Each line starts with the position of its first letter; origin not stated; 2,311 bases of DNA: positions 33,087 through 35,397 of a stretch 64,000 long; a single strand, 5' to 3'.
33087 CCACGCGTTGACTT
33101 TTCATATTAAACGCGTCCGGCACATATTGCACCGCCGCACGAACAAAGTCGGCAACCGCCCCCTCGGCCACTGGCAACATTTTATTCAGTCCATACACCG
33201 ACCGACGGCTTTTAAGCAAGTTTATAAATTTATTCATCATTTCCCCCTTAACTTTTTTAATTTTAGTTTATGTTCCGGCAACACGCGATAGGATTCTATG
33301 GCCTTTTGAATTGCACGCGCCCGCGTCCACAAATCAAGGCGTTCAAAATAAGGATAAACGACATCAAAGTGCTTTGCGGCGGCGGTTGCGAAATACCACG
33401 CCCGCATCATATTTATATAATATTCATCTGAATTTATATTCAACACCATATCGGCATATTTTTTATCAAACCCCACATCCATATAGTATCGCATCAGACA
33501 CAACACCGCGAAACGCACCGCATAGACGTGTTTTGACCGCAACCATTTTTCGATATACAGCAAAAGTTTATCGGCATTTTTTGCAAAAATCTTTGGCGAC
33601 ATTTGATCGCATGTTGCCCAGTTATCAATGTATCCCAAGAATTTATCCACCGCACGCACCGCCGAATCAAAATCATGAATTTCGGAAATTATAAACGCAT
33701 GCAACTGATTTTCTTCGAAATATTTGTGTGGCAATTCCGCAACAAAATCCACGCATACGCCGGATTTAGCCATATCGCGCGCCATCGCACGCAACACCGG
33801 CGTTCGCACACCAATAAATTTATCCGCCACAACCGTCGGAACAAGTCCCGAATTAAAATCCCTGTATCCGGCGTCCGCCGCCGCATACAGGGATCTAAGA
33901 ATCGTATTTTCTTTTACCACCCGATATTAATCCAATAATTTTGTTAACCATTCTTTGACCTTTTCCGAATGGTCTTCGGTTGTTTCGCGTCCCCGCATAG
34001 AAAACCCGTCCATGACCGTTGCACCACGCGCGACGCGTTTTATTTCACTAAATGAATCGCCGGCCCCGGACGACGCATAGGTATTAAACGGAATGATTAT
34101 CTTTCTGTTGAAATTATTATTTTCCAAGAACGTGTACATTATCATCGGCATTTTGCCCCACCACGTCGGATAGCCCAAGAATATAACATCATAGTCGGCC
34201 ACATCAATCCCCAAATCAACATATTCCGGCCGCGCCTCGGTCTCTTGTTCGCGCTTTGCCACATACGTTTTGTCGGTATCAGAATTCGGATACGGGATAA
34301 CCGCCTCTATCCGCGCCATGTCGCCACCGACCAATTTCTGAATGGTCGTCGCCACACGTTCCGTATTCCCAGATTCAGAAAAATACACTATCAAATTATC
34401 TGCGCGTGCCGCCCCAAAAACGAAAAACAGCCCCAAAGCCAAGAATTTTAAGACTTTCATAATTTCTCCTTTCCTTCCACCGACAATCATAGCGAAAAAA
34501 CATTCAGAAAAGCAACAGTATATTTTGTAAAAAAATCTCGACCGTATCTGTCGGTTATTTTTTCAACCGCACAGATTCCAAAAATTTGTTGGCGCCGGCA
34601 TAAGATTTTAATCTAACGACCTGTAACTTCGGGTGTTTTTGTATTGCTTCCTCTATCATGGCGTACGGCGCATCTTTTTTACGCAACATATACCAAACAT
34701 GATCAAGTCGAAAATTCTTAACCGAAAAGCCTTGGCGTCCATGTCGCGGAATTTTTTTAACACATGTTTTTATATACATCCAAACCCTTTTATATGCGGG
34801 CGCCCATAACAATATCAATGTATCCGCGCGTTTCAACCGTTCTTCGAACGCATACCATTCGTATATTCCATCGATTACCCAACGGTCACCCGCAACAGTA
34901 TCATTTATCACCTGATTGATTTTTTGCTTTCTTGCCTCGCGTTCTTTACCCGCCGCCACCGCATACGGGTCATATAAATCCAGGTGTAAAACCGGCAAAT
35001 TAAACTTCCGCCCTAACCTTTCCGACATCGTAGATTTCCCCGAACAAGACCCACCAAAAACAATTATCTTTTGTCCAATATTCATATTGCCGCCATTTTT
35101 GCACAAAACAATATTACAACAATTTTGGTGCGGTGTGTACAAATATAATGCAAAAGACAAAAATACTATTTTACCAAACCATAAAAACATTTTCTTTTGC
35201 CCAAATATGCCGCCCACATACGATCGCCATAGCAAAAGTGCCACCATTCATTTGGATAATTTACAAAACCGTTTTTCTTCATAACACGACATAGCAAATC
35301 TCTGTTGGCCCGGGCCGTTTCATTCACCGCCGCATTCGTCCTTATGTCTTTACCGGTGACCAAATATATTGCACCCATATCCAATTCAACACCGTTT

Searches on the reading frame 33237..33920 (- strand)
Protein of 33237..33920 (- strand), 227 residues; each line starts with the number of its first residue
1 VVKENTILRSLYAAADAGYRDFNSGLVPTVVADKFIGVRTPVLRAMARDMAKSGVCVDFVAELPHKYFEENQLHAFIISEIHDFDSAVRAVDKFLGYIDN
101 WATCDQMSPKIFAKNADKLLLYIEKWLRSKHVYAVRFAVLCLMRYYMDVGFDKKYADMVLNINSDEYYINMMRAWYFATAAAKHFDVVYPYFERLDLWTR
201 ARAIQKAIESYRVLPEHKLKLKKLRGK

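Call 41: search_protein_families(library=pfam, proteins=[window:33237-33920:-], max_evalue=0.001)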
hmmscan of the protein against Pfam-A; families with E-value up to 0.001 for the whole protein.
window:33237-33920:- (227 aa): 1 family
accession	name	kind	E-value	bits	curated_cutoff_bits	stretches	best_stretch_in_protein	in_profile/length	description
PF08713.17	DNA_alkylation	-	2.3e-15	57.3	21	1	31-194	23-196/213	DNA alkylation repair enzyme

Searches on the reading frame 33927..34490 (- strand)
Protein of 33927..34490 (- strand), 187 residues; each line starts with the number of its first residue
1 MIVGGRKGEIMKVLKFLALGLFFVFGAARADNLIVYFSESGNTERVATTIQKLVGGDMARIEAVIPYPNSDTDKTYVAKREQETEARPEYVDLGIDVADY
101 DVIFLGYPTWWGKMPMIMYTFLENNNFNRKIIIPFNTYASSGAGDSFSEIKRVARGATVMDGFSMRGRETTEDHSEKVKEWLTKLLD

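Call 41: search_protein_families(library=pfam, proteins=[window:33927-34490:-], max_evalue=0.001)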
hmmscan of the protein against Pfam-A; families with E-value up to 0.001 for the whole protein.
window:33927-34490:- (187 aa): 3 families
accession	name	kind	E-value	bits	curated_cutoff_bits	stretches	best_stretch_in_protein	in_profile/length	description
PF12682.12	Flavodoxin_4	-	3.5e-28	98.5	24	1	33-183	3-153/155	Flavodoxin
PF12641.12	Flavodoxin_3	-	1.6e-05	25.3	27.5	0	33-64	1-34/160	Flavodoxin domain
PF12724.12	Flavodoxin_5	-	6.6e-05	23.7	27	0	33-63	1-33/145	Flavodoxin domain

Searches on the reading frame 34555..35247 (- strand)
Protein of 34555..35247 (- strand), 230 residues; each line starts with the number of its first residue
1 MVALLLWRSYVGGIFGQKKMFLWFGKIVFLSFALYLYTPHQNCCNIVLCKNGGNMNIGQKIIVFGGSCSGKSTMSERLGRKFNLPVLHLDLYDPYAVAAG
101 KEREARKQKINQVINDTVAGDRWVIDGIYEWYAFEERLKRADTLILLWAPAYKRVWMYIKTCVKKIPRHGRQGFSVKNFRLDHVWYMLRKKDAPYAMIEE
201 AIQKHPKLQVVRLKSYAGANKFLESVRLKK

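Call 41: search_protein_families(library=pfam, proteins=[window:34555-35247:-], max_evalue=0.001)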
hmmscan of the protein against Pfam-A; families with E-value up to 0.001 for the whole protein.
window:34555-35247:- (230 aa): 2 families
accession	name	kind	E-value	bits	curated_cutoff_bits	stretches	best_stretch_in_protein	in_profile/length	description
PF13238.12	AAA_18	-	0.0005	21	29.4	1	61-147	1-97/128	AAA domain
PF13521.12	AAA_28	-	0.00083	20.1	27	0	60-87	1-28/164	AAA domain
